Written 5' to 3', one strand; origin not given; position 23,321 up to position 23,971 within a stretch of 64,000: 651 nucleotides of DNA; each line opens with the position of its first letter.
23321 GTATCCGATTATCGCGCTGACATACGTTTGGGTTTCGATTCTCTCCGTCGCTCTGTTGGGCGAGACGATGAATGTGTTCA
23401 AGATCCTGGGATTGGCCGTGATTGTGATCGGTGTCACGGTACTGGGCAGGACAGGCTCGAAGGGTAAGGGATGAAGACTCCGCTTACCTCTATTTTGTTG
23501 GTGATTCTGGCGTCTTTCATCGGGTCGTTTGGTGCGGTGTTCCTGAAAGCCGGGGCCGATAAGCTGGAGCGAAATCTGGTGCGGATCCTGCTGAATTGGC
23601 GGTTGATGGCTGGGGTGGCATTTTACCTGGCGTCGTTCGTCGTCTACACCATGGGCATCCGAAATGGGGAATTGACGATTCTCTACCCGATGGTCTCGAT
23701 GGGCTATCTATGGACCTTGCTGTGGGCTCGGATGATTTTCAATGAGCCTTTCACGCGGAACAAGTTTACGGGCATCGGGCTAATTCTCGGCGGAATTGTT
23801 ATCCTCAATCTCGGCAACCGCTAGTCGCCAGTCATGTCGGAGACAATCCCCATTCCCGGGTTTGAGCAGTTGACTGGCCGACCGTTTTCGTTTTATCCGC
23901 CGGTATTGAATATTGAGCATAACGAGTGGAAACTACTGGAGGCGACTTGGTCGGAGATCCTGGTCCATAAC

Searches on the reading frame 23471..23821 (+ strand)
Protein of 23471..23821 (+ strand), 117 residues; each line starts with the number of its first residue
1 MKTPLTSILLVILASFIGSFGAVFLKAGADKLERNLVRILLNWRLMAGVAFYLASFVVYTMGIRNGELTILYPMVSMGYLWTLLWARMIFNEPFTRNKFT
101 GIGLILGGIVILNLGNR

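Call 41: search_protein_families(library=pfam, proteins=[window:23471-23821:+], max_evalue=0.001)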
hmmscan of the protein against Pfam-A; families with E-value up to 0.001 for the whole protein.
window:23471-23821:+ (117 aa): 2 families
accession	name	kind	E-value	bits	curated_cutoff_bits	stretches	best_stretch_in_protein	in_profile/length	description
PF00892.27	EamA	-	2.5e-07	31.5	28.2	1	8-113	31-134/135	EamA-like transporter family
PF10639.15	TMEM234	-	2.5e-05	24.7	30.1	1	32-112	31-112/113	Putative transmembrane family 234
